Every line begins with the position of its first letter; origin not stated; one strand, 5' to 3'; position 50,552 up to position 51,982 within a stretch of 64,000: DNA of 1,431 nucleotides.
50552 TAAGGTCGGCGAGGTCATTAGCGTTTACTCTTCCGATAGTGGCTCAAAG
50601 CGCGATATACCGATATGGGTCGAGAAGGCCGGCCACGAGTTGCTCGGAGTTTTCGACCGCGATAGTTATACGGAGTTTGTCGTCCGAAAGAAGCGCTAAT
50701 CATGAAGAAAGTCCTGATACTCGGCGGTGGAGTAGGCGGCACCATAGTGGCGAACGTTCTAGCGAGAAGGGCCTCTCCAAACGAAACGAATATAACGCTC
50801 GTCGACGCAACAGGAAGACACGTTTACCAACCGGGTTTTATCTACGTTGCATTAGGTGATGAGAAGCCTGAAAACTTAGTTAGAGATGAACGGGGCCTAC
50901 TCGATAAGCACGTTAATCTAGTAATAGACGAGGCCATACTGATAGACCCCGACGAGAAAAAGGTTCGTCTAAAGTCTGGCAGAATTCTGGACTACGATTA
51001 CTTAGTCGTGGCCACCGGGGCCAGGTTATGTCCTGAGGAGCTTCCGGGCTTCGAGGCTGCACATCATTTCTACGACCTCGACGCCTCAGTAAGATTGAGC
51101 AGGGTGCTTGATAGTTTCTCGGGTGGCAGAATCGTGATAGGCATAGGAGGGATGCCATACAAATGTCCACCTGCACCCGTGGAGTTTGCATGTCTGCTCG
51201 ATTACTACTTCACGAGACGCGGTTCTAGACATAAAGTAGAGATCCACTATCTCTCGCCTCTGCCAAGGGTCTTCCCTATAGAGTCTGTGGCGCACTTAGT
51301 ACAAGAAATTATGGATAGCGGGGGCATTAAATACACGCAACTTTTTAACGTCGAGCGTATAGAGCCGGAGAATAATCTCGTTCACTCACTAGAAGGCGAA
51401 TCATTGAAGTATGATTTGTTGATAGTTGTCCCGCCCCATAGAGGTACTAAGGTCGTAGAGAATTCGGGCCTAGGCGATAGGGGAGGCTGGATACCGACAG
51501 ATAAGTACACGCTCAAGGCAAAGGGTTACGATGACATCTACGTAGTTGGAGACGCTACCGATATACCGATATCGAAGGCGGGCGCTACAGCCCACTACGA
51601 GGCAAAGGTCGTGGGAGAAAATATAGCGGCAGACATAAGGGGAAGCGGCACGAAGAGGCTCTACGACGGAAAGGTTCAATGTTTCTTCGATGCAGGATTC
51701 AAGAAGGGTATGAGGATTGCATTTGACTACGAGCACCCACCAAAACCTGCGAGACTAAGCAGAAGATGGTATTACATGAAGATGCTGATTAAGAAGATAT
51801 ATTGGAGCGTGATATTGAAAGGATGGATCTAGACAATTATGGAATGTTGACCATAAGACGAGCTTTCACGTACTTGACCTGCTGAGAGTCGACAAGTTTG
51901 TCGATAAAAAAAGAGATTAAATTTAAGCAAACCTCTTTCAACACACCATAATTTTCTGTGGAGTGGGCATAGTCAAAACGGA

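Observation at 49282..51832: DsrE-like + TusA + sulfide:quinone oxidoreductase module preceded by two stand-alone RAM-domain proteins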

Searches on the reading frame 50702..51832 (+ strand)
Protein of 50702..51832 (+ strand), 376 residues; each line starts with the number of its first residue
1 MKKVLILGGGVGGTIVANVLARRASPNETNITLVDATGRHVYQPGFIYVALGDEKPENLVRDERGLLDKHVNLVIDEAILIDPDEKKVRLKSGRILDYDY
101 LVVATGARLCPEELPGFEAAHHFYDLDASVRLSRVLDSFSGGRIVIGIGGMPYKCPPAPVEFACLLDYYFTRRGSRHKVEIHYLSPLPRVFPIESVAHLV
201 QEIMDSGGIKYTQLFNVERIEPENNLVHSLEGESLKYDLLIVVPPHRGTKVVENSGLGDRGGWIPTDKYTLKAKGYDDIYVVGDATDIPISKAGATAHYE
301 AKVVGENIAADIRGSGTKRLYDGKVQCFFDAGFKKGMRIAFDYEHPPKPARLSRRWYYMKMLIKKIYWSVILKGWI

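Call 3: search_protein_families(library=pfam, proteins=[window:50702-51832:+], max_evalue=0.01)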
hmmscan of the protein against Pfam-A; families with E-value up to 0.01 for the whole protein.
window:50702-51832:+ (376 aa): 3 families
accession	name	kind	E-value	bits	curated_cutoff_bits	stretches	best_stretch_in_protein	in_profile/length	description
PF07992.20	Pyr_redox_2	-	2.5e-23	83.4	26.1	1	2-288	1-280/291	Pyridine nucleotide-disulphide oxidoreductase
PF21706.3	FCSD_central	-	7.7e-07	29.7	27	1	140-244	13-116/116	Sulfide dehydrogenase [flavocytochrome c] flavoprotein chain, central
PF13454.12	NAD_binding_9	-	0.00019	21.9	21.8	0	6-39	2-35/155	FAD-NAD(P)-binding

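Call 4: search_protein_families(library=ncbifam, proteins=[window:50702-51832:+], max_evalue=0.01)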
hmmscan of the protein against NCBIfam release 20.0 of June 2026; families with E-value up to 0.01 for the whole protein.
window:50702-51832:+ (376 aa): 17 families
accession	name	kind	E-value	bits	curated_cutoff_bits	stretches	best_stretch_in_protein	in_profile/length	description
NF049943.1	SQR_III_seleno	exception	1.3e-112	376.6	525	1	2-374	1-391/406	type III sulfide quinone reductase, selenoprotein subtype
TIGR03169.1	Nterm_to_SelD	hypoth_equivalog_domain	4.2e-15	56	310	1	6-319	4-318/365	pyridine nucleotide-disulfide oxidoreductase family protein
NF045765.1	PhenlGlyoxDHPadH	equivalog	5.9e-09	35.3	475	1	18-135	17-139/416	NADH-dependent phenylglyoxylate dehydrogenase subunit epsilon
TIGR03385.1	CoA_CoA_reduc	equivalog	1.4e-08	34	578.8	1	3-308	1-313/439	CoA-disulfide reductase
NF042949.2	3PPDioc_HcaD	equivalog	1.9e-07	30.2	450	1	2-146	2-146/386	3-phenylpropionate/cinnamic acid dioxygenase ferredoxin--NAD(+) reductase subunit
NF011565.0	PRK14989.1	subfamily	4.9e-07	28.2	883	1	3-107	5-111/847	nitrite reductase large subunit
TIGR02374.1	nitri_red_nirB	equivalog_domain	1.6e-06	26.9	578.35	1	6-116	3-115/794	nitrite reductase large subunit NirB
TIGR04369.1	fusion_not_SelD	hypoth_equivalog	2.5e-05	22.7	700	1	20-109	17-106/701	oxidoreductase/SelD-related fusion protein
NF005572.0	PRK07251.1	equivalog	4.8e-05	22.2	537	1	66-243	93-248/438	FAD-containing oxidoreductase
NF010037.0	PRK13512.1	equivalog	6.4e-05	22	394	1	196-310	191-311/438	CoA-disulfide reductase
NF003437.0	PRK04965.1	equivalog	0.00037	19.6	392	1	2-149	3-148/378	NADH:flavorubredoxin reductase NorW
NF007123.0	PRK09564.1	equivalog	0.00039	19.2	458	1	2-127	1-135/444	CoA-disulfide reductase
NF041682.1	ant_diox_AndAa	equivalog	0.00077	18.2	650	1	29-110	29-114/406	anthranilate 1,2-dioxygenase system ferredoxin--NAD(+) reductase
TIGR01424.1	gluta_reduc_2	equivalog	0.0038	15.8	606.05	0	66-287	100-304/446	glutathione-disulfide reductase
NF007286.0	PRK09754.1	equivalog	0.004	16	447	0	2-136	4-141/400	phenylpropionate dioxygenase ferredoxin reductase subunit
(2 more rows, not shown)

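Call 6: find_encoding_contigs(protein=window:50702-51832:+, flank=10000, max_places=6)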
Protein window:50702-51832:+ (376 aa): 2 contigs read that carry it; 1 place shown.
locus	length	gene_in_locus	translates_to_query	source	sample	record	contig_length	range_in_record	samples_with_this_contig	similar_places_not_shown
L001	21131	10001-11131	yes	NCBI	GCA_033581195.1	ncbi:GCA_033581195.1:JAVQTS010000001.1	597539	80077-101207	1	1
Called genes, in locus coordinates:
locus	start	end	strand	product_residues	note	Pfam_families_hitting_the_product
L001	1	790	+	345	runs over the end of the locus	PF00752:XPG_N, PF00867:XPG_I, PF01367:5_3_exonuc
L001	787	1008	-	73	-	-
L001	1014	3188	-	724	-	PF02359:CDC48_N, PF02933:CDC48_2, PF13191:AAA_16 (weak), PF00004:AAA, PF05496:RuvB_N, PF17862:AAA_lid_3, PF00004:AAA, PF17862:AAA_lid_3, +23 more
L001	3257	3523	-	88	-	PF00736:EF1_GNE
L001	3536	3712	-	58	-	PF07754:Ribosomal_aS21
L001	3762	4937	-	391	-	PF01266:DAO (weak), PF01494:FAD_binding_3 (weak), PF03486:HI0933_like, PF05834:Lycopene_cycl, PF07992:Pyr_redox_2 (faint), PF12831:FAD_oxidored, PF13450:NAD_binding_8 (weak), PF13738:Pyr_redox_3 (faint)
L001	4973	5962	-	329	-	PF00389:2-Hacid_dh, PF02826:2-Hacid_dh_C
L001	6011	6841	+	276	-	PF00795:CN_hydrolase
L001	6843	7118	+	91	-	PF00708:Acylphosphatase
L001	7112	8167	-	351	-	PF01992:vATP-synt_AC39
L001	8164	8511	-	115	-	-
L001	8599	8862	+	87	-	PF01037:AsnC_trans_reg, PF03927:NapD (faint)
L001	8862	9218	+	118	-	PF01037:AsnC_trans_reg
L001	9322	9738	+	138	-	PF02635:DsrE (weak), PF13686:DrsE_2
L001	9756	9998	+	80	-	PF01206:TusA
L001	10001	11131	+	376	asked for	PF07992:Pyr_redox_2, PF21706:FCSD_central (weak)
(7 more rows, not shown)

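Call 7: find_homologous_proteins(query=window:50702-51832:+)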
Query window:50702-51832:+ (376 aa): 4468 proteins with E <= 0.001 among 8000 candidates; the best 120 are listed.
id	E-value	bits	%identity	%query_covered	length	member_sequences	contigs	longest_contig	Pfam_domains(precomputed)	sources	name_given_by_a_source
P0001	2.3e-244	829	95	100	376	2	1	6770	PF21706.4,PF07992.21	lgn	-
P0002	2.4e-214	730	83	100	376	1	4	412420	PF21706.4,PF07992.21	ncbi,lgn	ncbi:MAG: FAD/NAD(P)-binding oxidoreductase [Nitrososphaerota archaeon]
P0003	3.3e-213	726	81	100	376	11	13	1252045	PF21706.4,PF07992.21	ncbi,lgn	ncbi:MAG: FAD/NAD(P)-binding oxidoreductase [Nitrososphaerota archaeon]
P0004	1.6e-210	717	79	100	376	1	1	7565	PF21706.4,PF07992.21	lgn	-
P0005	5.6e-181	620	69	100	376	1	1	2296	PF21706.4,PF07992.21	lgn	-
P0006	9.0e-176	603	67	100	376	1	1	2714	PF21706.4,PF07992.21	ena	-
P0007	8.9e-169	580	65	95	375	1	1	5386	PF21706.4,PF07992.21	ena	-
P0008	1.1e-168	579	64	95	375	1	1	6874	PF21706.4,PF07992.21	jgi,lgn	-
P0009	1.3e-166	573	64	100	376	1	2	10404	PF21706.4,PF07992.21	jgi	jgi:sulfide:quinone oxidoreductase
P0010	4.7e-165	568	62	95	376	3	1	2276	PF21706.4,PF07992.21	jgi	jgi:sulfide:quinone oxidoreductase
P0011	1.6e-161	556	63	96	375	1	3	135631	PF21706.4,PF07992.21,PF13454.13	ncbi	-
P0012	2.8e-161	555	63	99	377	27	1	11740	PF21706.4,PF07992.21,PF13454.13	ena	-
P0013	1.3e-160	553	64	100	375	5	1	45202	PF21706.4,PF07992.21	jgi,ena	-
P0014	1.6e-160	553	62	100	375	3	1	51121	PF21706.4,PF07992.21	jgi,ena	-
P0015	5.0e-159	548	62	95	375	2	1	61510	PF21706.4,PF07992.21,PF00070.34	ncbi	-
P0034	1.9e-151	523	59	95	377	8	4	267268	PF21706.4,PF07992.21,PF13454.13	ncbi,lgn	ncbi:MAG: FAD/NAD(P)-binding oxidoreductase [Nitrososphaerales archaeon]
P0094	1.2e-145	504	58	96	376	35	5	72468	PF21706.4,PF07992.21,PF13454.13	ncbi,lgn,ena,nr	ncbi:MAG: NAD(P)/FAD-dependent oxidoreductase [Thermoplasmata archaeon]|nr:NAD(P)/FAD-dependent oxid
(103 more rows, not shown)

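Call 8: find_encoding_contigs(protein=P0003, flank=6000, max_places=2)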
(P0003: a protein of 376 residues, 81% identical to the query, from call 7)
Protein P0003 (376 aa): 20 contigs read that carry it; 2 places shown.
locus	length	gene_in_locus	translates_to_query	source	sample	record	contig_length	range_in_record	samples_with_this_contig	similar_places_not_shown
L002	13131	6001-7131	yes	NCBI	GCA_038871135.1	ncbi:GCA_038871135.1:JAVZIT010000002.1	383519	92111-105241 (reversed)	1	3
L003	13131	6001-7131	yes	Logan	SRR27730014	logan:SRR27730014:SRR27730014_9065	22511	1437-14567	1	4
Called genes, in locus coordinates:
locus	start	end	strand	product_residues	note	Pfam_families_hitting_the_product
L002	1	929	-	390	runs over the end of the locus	PF01266:DAO (faint), PF01494:FAD_binding_3 (weak), PF03486:HI0933_like (weak), PF04820:Trp_halogenase (faint), PF05834:Lycopene_cycl, PF07992:Pyr_redox_2 (faint), PF12831:FAD_oxidored (weak), PF13450:NAD_binding_8 (weak), +1 more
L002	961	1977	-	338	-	PF00389:2-Hacid_dh, PF02826:2-Hacid_dh_C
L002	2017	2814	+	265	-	PF00795:CN_hydrolase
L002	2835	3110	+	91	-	PF00708:Acylphosphatase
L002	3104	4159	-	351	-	PF01992:vATP-synt_AC39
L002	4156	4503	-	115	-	-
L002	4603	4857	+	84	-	PF01037:AsnC_trans_reg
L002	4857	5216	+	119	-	PF01037:AsnC_trans_reg, PF10571:UPF0547 (weak)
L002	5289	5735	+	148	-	PF02635:DsrE (weak), PF13686:DrsE_2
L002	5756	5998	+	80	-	PF01206:TusA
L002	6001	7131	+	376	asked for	PF07992:Pyr_redox_2, PF21706:FCSD_central (weak)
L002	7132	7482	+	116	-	PF12840:HTH_20, PF01022:HTH_5, PF12802:MarR_2 (weak), PF01978:TrmB (weak)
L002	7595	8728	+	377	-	PF00180:Iso_dh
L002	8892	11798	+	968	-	PF01565:FAD_binding_4, PF02913:FAD-oxidase_C, PF02754:CCG (faint)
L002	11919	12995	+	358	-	PF04055:Radical_SAM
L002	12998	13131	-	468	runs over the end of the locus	PF00033:Cytochrome_B, PF13631:Cytochrom_B_N_2, PF00032:Cytochrom_B_C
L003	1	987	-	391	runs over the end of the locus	PF01266:DAO (faint), PF01494:FAD_binding_3 (weak), PF03486:HI0933_like (weak), PF04820:Trp_halogenase (faint), PF05834:Lycopene_cycl, PF07992:Pyr_redox_2 (faint), PF12831:FAD_oxidored (weak), PF13450:NAD_binding_8 (weak), +1 more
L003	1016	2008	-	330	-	PF00389:2-Hacid_dh, PF02826:2-Hacid_dh_C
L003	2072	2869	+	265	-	PF00795:CN_hydrolase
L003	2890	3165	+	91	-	PF00708:Acylphosphatase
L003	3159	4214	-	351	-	PF01992:vATP-synt_AC39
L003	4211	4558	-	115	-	-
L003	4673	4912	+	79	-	PF01037:AsnC_trans_reg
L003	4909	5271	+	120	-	PF01037:AsnC_trans_reg, PF10571:UPF0547 (weak)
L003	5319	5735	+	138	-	PF02635:DsrE (weak), PF13686:DrsE_2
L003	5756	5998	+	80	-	PF01206:TusA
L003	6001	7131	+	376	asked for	PF07992:Pyr_redox_2, PF21706:FCSD_central (weak)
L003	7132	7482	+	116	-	PF12840:HTH_20, PF01022:HTH_5, PF12802:MarR_2 (weak), PF01978:TrmB (weak)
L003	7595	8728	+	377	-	PF00180:Iso_dh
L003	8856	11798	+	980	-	PF01565:FAD_binding_4, PF02913:FAD-oxidase_C, PF02754:CCG (faint)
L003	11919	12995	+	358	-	PF04055:Radical_SAM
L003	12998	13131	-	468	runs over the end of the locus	PF00033:Cytochrome_B, PF13631:Cytochrom_B_N_2, PF00032:Cytochrom_B_C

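Call 9: find_encoding_contigs(protein=P0034, flank=6000, max_places=2)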
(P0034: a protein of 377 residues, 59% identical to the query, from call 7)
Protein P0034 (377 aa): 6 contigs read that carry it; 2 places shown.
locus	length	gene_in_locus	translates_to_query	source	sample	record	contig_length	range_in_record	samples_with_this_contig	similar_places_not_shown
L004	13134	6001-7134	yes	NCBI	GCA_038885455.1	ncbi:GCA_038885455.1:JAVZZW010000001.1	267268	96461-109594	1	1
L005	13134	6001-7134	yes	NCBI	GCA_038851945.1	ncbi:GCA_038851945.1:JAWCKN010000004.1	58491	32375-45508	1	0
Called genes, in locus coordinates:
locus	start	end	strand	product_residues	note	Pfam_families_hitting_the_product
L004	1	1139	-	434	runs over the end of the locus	PF01321:Creatinase_N, PF00557:Peptidase_M24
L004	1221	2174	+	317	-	PF00149:Metallophos (faint)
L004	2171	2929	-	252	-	-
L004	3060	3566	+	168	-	PF13520:AA_permease_2 (weak)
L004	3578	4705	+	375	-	PF00324:AA_permease, PF13520:AA_permease_2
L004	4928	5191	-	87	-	-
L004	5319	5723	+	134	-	PF13686:DrsE_2, PF02635:DsrE (weak)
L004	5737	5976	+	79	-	PF01206:TusA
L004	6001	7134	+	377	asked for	PF07992:Pyr_redox_2, PF13454:NAD_binding_9 (faint), PF21706:FCSD_central (weak)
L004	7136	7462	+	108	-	PF01022:HTH_5, PF12840:HTH_20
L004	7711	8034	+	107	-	PF03297:Ribosomal_S25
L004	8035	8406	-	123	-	PF03551:PadR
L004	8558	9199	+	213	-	-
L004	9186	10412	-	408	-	PF00266:Aminotran_5 (weak), PF00155:Aminotran_1_2, PF01041:DegT_DnrJ_EryC1 (weak), PF01053:Cys_Met_Meta_PP (weak)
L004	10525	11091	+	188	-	PF01025:GrpE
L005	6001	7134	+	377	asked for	PF07992:Pyr_redox_2, PF13454:NAD_binding_9 (faint), PF21706:FCSD_central (weak)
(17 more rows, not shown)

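Call 10: find_encoding_contigs(protein=P0094, flank=6000, max_places=2)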
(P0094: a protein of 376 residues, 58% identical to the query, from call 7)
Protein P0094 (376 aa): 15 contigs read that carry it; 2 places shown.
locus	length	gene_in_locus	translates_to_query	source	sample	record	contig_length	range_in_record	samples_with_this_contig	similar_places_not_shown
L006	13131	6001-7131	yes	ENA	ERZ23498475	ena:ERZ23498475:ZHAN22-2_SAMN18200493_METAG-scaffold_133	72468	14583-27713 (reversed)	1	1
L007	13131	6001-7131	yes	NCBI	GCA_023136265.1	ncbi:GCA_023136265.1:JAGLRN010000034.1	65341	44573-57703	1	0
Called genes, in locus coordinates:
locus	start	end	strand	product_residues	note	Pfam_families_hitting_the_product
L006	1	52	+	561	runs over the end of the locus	PF01558:POR, PF01855:POR_N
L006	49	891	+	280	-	PF02775:TPP_enzyme_C, PF12367:PFO_beta_C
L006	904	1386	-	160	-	PF00578:AhpC-TSA, PF08534:Redoxin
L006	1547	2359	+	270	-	PF04414:tRNA_deacylase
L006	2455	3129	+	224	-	PF01885:PTS_2-RNA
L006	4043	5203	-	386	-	PF06849:DUF1246, PF06973:DUF1297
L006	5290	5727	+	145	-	PF13686:DrsE_2, PF02635:DsrE (faint)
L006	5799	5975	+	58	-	PF01206:TusA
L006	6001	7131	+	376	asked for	PF07992:Pyr_redox_2, PF13454:NAD_binding_9 (faint), PF21706:FCSD_central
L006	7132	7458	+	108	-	PF08100:Dimerisation (faint), PF01022:HTH_5, PF12840:HTH_20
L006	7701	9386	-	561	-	PF00749:tRNA-synt_1c, PF03950:tRNA-synt_1c_C, PF20974:tRNA-synt_1c_C2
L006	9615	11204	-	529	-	PF01921:tRNA-synt_1f, PF19269:Anticodon_2 (weak)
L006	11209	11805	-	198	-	PF00156:Pribosyltran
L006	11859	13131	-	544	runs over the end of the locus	PF05960:DUF885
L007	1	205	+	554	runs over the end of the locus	PF01558:POR, PF01855:POR_N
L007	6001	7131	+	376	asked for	PF07992:Pyr_redox_2, PF13454:NAD_binding_9 (faint), PF21706:FCSD_central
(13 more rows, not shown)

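Call 15: search_solved_structures(query=window:50702-51832:+, max_evalue=0.001, show_alignments=2)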
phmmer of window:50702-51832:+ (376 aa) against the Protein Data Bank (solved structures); distinct sequences matched with E-value up to 0.001: 36.
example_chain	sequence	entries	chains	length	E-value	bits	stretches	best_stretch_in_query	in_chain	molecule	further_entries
8dhk_A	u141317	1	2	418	4.1e-41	144.7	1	3-375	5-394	Sulfide:quinone oxidoreductase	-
6mp5_A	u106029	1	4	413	1.4e-40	142.9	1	3-375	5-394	Sulfide:quinone oxidoreductase, mitochondrial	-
6mo6_A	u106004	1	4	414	1.4e-40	142.9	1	3-375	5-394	Sulfide:quinone oxidoreductase, mitochondrial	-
6oi5_A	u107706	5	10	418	1.5e-40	142.8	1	3-375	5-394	Sulfide:quinone oxidoreductase, mitochondrial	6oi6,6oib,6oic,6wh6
1fcd_A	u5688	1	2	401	3.9e-28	102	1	2-314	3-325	FLAVOCYTOCHROME C SULFIDE DEHYDROGENASE (FLAVIN-BINDING SUBUNIT)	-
3vrd_B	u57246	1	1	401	2.4e-26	96.1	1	2-315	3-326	Flavocytochrome c flavin subunit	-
5n1t_A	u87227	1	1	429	4.4e-26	95.2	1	2-316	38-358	flavin-binding subunit of sulfide dehydrogenase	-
3h8i_A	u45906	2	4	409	7.5e-25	91.2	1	1-318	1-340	NADH oxidase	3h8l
3hyv_A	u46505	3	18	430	8.3e-23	84.4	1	2-369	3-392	Sulfide-quinone reductase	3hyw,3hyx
4nwz_A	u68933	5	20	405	2.5e-17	66.4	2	3-127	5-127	FAD-dependent pyridine nucleotide-disulfide oxidoreductase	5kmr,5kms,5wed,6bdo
5kmq_A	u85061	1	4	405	2.6e-17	66.4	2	3-127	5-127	FAD-dependent pyridine nucleotide-disulfide oxidoreductase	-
5kmp_A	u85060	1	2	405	2.6e-17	66.3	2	3-127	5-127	FAD-dependent pyridine nucleotide-disulfide oxidoreductase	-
3t2y_A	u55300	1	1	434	5.5e-16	62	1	2-362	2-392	Sulfide-quinone reductase, putative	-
3szf_A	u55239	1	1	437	2.7e-15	59.7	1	4-362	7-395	Sulfide-quinone reductase, putative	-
3sxi_A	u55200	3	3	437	2.8e-15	59.6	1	4-362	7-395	Sulfide-quinone reductase, putative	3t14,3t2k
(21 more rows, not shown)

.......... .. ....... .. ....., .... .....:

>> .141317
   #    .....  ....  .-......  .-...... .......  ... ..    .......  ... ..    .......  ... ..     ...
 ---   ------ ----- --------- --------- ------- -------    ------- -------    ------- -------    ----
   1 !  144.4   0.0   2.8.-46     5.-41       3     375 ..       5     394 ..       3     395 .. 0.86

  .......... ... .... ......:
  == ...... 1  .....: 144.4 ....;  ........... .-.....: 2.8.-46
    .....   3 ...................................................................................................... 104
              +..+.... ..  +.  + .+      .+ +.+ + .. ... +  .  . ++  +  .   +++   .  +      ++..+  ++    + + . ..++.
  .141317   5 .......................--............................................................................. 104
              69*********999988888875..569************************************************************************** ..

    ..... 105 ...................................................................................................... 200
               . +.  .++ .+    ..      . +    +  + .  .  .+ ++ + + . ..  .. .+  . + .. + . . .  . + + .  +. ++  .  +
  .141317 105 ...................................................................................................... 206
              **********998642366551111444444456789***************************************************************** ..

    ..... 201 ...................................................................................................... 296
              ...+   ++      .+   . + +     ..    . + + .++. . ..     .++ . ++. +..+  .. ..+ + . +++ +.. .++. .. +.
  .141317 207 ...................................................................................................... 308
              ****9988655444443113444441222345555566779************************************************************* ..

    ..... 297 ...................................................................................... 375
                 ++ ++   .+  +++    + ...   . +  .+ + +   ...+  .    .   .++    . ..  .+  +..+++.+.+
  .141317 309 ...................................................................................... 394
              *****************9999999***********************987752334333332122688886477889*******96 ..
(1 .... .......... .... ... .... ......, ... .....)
